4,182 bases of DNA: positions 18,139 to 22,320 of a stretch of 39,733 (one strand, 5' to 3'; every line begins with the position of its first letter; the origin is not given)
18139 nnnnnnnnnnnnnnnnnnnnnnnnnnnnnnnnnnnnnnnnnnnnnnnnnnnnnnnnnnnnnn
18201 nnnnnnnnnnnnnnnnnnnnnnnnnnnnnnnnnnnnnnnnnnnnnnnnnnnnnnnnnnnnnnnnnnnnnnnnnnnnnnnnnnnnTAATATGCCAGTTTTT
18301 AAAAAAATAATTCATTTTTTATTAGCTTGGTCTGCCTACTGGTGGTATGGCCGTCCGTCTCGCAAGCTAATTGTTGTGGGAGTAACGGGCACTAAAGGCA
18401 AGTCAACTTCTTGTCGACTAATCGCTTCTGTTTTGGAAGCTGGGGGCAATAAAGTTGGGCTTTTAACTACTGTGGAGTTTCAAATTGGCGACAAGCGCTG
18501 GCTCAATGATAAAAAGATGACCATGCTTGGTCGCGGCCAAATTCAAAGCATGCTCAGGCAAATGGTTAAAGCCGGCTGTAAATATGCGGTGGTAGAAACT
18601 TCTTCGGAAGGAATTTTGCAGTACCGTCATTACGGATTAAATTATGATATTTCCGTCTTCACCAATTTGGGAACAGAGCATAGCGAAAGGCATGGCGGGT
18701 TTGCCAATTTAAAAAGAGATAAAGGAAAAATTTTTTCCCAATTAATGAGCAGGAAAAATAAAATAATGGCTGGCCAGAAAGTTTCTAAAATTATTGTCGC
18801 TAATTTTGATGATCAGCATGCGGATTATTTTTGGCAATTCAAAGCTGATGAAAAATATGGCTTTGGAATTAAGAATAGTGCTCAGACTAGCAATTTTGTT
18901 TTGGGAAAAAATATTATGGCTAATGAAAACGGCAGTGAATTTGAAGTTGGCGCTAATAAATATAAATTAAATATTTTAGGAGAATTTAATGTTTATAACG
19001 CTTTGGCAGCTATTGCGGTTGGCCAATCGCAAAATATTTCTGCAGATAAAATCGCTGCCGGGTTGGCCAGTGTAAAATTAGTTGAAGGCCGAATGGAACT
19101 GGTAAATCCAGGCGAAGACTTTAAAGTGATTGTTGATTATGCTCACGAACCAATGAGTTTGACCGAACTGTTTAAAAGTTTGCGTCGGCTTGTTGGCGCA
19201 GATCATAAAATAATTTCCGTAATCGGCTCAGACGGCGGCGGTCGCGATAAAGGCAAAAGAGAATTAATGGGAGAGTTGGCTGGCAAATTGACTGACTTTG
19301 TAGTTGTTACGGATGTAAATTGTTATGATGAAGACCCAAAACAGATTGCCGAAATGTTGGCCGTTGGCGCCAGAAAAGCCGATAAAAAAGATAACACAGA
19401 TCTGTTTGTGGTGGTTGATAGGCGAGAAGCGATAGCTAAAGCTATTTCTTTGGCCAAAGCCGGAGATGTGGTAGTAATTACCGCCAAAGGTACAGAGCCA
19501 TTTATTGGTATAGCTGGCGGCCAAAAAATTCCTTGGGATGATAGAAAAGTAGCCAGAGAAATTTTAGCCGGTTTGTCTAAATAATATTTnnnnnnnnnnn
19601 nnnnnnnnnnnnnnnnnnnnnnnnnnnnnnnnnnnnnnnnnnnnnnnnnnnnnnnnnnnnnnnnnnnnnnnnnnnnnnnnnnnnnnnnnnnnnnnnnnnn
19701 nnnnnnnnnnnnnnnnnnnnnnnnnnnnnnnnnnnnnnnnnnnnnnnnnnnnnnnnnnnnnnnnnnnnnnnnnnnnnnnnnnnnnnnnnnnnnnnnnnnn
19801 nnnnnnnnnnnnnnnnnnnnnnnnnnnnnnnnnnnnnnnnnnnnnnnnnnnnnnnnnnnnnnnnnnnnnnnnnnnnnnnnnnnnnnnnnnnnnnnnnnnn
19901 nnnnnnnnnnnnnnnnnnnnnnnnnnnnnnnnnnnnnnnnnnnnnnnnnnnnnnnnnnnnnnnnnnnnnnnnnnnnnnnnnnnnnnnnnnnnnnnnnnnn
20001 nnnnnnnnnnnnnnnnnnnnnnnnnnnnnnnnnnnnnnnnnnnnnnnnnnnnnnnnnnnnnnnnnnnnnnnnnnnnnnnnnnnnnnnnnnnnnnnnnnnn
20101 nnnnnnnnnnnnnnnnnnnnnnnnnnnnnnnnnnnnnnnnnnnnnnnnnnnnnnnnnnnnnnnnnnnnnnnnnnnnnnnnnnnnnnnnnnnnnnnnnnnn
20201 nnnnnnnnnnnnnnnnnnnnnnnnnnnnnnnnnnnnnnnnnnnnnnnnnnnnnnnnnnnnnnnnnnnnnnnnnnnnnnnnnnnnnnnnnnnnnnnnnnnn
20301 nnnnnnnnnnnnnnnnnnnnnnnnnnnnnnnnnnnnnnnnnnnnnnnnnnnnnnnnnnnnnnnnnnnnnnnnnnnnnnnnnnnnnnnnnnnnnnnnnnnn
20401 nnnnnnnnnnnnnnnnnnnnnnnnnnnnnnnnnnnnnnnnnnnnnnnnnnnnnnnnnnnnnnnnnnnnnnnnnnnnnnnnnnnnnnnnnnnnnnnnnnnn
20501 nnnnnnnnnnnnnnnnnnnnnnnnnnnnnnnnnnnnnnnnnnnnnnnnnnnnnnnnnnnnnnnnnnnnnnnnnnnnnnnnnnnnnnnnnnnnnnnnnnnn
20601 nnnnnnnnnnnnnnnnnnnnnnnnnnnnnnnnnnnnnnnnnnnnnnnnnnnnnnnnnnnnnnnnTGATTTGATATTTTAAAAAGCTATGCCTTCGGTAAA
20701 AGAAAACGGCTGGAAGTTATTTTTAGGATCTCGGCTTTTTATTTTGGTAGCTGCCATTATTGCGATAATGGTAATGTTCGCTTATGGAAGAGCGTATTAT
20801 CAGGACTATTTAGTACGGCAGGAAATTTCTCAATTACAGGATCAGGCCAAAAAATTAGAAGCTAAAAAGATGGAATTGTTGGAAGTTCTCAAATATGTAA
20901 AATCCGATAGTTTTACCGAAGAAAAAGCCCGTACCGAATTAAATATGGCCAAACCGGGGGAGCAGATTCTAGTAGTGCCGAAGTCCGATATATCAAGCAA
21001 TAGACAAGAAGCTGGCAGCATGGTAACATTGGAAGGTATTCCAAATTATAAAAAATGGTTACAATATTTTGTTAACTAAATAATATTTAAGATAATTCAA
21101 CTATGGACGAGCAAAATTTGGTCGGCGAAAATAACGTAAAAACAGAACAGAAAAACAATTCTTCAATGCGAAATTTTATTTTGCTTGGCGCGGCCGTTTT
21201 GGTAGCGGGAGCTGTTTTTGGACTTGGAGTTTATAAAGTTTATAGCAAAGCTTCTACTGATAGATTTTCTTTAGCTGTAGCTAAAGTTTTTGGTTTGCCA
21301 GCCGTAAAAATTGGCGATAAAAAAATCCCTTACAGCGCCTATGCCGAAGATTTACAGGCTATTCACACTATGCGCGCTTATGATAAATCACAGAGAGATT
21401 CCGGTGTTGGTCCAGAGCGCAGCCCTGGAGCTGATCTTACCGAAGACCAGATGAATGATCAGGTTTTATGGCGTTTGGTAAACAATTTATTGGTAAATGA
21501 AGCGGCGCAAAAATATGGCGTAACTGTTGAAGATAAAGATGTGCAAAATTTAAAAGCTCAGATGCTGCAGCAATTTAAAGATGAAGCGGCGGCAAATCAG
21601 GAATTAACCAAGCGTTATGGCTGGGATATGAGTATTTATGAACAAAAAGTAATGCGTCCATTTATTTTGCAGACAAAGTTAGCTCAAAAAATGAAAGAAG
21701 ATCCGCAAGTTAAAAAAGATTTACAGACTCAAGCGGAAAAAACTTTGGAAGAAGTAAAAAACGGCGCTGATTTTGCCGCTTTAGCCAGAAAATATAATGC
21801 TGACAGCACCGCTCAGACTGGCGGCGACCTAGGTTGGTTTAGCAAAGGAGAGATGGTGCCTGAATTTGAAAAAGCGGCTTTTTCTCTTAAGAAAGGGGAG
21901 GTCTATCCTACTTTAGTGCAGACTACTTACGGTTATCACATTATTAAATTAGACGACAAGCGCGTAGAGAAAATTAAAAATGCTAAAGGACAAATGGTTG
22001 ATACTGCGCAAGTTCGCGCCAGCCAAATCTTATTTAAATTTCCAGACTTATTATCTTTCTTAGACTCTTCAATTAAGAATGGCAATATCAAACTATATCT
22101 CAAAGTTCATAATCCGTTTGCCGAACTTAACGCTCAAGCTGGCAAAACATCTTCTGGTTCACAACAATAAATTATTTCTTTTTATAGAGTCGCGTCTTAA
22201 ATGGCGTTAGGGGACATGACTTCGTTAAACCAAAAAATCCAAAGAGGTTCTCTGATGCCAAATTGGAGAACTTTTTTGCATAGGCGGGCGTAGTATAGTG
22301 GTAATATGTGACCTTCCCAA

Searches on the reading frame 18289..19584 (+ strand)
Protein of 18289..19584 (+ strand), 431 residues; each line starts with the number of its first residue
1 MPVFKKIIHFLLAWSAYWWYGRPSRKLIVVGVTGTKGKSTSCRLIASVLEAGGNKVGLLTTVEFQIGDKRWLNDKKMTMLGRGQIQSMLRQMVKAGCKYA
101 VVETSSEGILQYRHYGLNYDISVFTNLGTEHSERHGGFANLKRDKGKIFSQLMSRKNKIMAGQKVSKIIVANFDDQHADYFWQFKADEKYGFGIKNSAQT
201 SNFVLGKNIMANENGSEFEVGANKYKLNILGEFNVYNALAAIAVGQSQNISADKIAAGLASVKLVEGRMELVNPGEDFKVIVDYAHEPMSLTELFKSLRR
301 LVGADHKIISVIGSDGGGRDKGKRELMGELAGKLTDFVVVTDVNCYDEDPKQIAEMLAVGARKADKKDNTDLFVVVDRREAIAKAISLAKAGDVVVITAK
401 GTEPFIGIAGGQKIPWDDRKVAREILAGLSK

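Call 13: search_protein_families(library=pfam, proteins=[window:18289-19584:+])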
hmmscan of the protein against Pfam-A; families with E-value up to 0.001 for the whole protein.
window:18289-19584:+ (431 aa): 2 families
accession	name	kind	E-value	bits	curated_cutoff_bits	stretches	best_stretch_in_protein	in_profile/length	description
PF08245.18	Mur_ligase_M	-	4.1e-36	125.2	24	1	32-244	1-199/200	Mur ligase middle domain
PF02875.26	Mur_ligase_C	-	3e-26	93.1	28.4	1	267-401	1-127/127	Mur ligase, glutamate ligase domain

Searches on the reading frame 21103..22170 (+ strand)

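Call 13: search_protein_families(library=pfam, proteins=[window:21103-22170:+])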
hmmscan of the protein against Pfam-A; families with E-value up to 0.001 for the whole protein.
window:21103-22170:+ (355 aa): 5 families
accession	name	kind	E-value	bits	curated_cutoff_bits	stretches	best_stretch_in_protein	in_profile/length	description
PF13616.12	Rotamase_3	-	4.2e-26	92.2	22.5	1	199-287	28-116/116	PPIC-type PPIASE domain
PF00639.27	Rotamase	-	1.2e-23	84.3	21.7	1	198-285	9-97/97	PPIC-type PPIASE domain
PF13624.11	SurA_N_3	-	5.4e-09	36.5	27.2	1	17-162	7-127/162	SurA-like N-terminal domain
PF13145.12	Rotamase_2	-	7.1e-09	37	27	1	202-291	27-113/121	PPIC-type PPIASE domain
PF13623.11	SurA_N_2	-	8.9e-08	32.6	28.5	1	67-159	43-130/145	SurA-like N-terminal domain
